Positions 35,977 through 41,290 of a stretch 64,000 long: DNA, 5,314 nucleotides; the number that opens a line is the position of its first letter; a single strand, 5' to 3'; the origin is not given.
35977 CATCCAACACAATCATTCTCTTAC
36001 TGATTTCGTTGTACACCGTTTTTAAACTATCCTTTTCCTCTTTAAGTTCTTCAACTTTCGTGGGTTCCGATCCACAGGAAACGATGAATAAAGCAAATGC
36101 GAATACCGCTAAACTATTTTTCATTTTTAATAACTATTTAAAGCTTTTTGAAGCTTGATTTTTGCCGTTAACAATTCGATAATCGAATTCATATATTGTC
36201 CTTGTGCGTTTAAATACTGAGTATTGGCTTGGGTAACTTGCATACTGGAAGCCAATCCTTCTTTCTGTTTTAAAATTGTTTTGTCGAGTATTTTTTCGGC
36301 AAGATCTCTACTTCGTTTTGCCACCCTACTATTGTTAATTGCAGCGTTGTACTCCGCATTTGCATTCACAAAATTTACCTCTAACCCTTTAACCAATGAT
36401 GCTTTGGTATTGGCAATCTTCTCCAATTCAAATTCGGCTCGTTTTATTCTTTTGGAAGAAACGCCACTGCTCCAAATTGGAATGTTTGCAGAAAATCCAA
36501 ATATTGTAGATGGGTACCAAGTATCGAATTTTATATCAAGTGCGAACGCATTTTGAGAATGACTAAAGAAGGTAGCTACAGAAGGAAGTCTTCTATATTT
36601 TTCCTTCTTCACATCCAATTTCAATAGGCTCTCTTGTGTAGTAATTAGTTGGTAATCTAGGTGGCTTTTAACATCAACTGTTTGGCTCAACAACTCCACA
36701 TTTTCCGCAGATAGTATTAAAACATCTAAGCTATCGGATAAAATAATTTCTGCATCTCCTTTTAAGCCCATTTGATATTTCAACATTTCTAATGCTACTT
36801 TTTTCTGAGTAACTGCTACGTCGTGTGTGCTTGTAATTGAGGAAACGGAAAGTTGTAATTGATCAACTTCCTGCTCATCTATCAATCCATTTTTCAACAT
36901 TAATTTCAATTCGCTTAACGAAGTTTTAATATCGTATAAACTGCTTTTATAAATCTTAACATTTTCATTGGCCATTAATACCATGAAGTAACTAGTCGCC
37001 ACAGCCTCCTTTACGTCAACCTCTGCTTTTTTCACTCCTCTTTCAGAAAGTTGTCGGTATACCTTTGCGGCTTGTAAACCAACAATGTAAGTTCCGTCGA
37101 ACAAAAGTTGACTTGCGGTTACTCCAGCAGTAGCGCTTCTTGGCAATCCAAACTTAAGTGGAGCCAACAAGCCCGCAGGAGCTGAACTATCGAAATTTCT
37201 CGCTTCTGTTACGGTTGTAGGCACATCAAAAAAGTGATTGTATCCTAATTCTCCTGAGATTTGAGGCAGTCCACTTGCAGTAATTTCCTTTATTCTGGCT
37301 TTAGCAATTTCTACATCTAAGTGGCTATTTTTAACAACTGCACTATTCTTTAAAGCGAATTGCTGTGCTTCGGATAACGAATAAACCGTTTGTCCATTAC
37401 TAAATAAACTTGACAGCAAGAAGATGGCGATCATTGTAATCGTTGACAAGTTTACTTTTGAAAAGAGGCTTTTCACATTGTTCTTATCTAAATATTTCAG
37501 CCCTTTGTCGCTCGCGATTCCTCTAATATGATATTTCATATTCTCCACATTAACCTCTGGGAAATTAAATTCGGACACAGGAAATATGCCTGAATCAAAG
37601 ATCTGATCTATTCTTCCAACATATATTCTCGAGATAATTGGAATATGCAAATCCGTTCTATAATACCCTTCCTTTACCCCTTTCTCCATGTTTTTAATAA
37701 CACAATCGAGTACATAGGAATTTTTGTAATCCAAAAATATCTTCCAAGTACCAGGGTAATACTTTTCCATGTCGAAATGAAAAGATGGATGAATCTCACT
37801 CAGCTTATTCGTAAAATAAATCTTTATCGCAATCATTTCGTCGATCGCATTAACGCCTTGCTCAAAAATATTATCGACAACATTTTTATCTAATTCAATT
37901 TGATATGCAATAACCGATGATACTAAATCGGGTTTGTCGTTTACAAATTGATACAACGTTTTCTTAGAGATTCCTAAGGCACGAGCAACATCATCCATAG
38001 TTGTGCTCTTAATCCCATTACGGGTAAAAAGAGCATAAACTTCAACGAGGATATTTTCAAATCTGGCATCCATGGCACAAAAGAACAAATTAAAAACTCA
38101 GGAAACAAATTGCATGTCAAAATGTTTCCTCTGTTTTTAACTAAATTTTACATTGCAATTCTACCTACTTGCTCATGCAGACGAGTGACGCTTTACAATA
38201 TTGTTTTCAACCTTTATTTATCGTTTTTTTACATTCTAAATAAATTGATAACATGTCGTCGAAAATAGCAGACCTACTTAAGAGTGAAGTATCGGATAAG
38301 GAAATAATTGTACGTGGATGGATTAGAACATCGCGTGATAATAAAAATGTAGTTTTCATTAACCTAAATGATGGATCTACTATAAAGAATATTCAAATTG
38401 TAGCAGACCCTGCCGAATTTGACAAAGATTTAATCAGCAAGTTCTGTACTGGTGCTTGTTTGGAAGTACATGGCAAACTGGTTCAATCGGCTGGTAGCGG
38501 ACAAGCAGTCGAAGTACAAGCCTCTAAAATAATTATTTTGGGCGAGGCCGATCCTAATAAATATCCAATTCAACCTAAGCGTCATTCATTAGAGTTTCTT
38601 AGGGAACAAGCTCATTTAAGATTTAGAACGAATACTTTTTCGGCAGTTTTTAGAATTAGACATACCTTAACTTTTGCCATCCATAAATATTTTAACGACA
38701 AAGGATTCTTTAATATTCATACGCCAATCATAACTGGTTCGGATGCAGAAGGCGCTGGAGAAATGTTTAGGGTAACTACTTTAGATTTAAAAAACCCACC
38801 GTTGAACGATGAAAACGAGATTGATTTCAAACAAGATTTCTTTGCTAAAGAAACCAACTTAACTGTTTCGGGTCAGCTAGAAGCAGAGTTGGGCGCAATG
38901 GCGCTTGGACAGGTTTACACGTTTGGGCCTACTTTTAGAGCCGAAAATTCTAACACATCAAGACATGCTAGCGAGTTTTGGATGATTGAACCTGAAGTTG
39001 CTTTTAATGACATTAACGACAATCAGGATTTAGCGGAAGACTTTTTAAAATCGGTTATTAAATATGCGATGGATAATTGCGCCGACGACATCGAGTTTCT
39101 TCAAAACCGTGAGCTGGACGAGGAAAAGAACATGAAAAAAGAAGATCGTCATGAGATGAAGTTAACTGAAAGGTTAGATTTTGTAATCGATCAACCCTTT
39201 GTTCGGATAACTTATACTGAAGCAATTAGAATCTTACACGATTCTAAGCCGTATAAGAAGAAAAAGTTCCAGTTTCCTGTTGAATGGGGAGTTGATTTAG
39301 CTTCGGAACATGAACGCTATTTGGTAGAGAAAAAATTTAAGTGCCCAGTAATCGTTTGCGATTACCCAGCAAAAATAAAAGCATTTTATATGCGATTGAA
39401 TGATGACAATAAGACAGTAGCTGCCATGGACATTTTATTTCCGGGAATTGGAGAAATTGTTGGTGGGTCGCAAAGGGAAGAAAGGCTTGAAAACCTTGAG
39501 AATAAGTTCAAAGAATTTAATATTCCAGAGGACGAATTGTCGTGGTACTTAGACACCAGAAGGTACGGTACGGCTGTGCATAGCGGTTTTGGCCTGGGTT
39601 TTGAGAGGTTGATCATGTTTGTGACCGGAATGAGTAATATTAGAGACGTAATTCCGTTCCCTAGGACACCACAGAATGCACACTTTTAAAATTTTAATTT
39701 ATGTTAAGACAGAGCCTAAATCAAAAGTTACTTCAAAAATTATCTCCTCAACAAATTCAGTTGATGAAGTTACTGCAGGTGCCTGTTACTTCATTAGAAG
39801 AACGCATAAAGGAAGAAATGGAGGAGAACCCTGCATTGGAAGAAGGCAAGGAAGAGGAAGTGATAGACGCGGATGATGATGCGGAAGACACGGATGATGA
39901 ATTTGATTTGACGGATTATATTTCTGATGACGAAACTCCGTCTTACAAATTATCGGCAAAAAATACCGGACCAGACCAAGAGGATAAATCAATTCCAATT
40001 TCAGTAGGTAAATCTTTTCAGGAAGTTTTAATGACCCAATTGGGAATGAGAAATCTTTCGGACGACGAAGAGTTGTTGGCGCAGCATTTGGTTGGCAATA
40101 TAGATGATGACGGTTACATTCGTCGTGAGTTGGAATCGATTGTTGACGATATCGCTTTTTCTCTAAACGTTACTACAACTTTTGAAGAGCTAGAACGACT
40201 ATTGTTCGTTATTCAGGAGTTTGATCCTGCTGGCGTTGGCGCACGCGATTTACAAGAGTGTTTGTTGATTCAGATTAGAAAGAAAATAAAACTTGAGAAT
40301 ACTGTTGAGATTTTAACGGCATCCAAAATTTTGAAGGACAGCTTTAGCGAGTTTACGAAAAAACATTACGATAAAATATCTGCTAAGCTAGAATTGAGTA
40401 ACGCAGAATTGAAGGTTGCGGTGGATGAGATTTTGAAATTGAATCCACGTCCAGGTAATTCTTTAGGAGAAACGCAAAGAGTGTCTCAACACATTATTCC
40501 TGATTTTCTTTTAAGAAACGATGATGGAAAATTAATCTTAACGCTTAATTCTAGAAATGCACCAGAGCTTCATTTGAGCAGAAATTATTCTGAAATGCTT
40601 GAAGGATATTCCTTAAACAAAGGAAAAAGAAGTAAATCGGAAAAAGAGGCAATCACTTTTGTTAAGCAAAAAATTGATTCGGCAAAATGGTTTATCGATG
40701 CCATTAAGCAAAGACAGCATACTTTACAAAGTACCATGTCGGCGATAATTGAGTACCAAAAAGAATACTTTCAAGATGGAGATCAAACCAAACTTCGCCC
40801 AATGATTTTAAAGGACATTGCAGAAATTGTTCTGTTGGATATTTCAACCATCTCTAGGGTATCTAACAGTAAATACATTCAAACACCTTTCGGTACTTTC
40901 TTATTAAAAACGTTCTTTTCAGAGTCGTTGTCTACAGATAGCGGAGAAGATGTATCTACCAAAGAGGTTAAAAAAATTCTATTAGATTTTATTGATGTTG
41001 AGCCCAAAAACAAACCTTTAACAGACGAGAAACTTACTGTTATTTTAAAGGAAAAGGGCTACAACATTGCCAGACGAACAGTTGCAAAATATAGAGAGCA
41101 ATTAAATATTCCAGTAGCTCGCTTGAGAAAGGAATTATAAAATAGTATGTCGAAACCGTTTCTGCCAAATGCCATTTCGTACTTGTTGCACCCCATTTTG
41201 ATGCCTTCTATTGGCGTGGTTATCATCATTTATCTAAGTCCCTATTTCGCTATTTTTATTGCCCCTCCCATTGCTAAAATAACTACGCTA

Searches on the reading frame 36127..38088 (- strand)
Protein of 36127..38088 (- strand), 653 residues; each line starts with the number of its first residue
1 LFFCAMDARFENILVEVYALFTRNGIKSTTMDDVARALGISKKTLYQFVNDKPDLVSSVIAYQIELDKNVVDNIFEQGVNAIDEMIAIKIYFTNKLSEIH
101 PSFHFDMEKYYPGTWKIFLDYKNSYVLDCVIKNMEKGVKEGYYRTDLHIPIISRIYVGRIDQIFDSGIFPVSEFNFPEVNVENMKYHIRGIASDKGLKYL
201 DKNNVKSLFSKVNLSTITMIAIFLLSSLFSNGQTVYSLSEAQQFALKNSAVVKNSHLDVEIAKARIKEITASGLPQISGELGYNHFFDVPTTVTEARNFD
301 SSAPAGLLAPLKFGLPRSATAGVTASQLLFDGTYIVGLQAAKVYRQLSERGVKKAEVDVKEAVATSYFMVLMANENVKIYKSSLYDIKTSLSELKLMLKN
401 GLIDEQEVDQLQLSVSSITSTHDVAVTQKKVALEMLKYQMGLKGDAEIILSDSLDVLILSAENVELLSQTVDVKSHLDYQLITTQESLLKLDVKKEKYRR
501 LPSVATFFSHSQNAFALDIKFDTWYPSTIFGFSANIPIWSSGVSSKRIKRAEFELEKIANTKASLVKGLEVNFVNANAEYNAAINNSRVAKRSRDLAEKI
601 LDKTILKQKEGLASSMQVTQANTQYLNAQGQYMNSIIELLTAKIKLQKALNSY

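Call 50: search_protein_families(library=pfam, proteins=[window:36127-38088:-], max_evalue=0.001)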
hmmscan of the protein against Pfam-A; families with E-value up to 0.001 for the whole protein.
window:36127-38088:- (653 aa): 2 families
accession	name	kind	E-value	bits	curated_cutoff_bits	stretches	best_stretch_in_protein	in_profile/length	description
PF02321.23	OEP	-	5.3e-44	150.7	22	2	238-441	1-187/187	Outer membrane efflux protein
PF00440.29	TetR_N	-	4.5e-07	30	24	1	19-56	7-44/47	Bacterial regulatory proteins, tetR family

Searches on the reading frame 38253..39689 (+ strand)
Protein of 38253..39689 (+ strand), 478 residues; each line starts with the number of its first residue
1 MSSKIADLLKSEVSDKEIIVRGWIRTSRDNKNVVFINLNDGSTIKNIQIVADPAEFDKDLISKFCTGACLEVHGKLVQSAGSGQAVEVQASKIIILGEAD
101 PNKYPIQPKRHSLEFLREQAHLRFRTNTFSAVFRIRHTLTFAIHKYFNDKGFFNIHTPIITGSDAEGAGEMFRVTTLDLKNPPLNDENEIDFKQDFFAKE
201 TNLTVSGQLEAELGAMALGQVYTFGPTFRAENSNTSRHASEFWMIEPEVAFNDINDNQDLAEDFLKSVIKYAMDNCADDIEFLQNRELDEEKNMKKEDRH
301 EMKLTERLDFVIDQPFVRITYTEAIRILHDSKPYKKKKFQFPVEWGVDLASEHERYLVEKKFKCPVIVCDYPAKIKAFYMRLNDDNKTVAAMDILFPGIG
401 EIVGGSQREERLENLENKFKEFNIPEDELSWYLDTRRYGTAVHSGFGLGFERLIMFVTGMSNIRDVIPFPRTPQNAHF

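Call 75: search_protein_families(library=ncbifam, proteins=[window:38253-39689:+], max_evalue=0.00001)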
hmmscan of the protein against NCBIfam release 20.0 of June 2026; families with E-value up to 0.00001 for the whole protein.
window:38253-39689:+ (478 aa): 17 families
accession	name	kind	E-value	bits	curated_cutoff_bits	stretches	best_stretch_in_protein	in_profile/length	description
NF003037.0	PRK03932.1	equivalog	7.7e-200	664.6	414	1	3-478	4-451/451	asparagine--tRNA ligase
TIGR00457.1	asnS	equivalog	5.5e-181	602.3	342.6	1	4-478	3-455/455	asparagine--tRNA ligase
NF003483.0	PRK05159.1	equivalog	6.3e-75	252.7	353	3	293-472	257-432/438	aspartate--tRNA(Asn) ligase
TIGR00458.1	aspS_nondisc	equivalog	1.1e-61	209.1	368.4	1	9-474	6-424/428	aspartate--tRNA(Asn) ligase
TIGR00459.1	aspS_bact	equivalog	4.5e-42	144.2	373.85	2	7-317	8-307/586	aspartate--tRNA ligase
NF001750.0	PRK00476.1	equivalog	1e-38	133.1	443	2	4-170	7-181/590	aspartate--tRNA ligase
NF005052.0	PRK06462.1-1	equivalog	7.4e-36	123.9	368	1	122-472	38-346/353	asparagine synthetase A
NF001756.1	PRK00484.1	subfamily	1.4e-30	106.4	468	2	219-471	238-484/488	lysine--tRNA ligase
NF005054.0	PRK06462.1-4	equivalog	1.9e-29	102.7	309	2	332-474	175-313/318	asparagine synthetase A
TIGR00499.1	lysS_bact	equivalog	2.5e-28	99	427.6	1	11-471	49-491/496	lysine--tRNA ligase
NF005055.0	PRK06462.1-5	equivalog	1e-20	74.1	389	1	206-472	94-334/341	asparagine synthetase A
NF005053.0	PRK06462.1-3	equivalog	1.6e-19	70.6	322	1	193-466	11-261/274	asparagine synthetase A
NF002821.0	PRK02983.1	equivalog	4.6e-16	58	742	2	218-471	846-1097/1102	bifunctional lysylphosphatidylglycerol synthetase/lysine--tRNA ligase LysX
NF006828.0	PRK09350.1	equivalog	3.8e-12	46.1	264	1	363-470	207-321/325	elongation factor P--(R)-beta-lysine ligase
NF009101.0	PRK12445.1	subfamily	4e-12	45.4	1026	1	16-471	66-500/505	lysine--tRNA ligase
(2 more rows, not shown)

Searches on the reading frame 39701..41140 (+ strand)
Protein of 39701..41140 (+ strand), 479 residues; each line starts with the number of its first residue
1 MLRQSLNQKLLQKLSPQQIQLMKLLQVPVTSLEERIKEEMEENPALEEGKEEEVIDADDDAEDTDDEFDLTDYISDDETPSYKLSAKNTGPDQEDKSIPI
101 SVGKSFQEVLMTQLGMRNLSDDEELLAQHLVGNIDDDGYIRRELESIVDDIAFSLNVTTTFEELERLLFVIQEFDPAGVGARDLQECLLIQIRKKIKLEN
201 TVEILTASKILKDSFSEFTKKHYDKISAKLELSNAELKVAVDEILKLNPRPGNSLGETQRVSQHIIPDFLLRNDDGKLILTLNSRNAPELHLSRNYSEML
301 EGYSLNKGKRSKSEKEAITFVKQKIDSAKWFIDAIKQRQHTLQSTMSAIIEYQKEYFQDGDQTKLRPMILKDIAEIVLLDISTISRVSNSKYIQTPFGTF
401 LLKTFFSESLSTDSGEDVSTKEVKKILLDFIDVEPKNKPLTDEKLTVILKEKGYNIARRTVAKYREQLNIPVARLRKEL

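Call 75: search_protein_families(library=ncbifam, proteins=[window:39701-41140:+], max_evalue=0.00001)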
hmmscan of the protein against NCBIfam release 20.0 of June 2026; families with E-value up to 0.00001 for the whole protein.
window:39701-41140:+ (479 aa): 7 families
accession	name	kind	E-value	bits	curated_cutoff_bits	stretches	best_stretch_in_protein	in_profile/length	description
TIGR02395.1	rpoN_sigma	equivalog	3.1e-118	395.5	277.35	1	10-477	3-434/434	RNA polymerase factor sigma-54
NF004595.0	PRK05932.1-2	equivalog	1.2e-101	341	513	1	4-479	3-483/484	RNA polymerase factor sigma-54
NF004598.0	PRK05932.1-5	equivalog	7.3e-89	298.8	621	1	55-479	95-504/504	RNA polymerase factor sigma-54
NF009118.0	PRK12469.1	subfamily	9.1e-89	298.5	396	1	3-478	4-480/483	RNA polymerase factor sigma-54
NF004597.0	PRK05932.1-4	equivalog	6e-81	272.3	817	1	3-479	2-476/477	RNA polymerase factor sigma-54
NF004596.0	PRK05932.1-3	subfamily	3.7e-80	270.3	499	1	98-477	147-505/515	RNA polymerase factor sigma-54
NF004602.0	PRK05932.2-4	equivalog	4.7e-50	170.6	506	1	1-479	2-411/416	RNA polymerase factor sigma-54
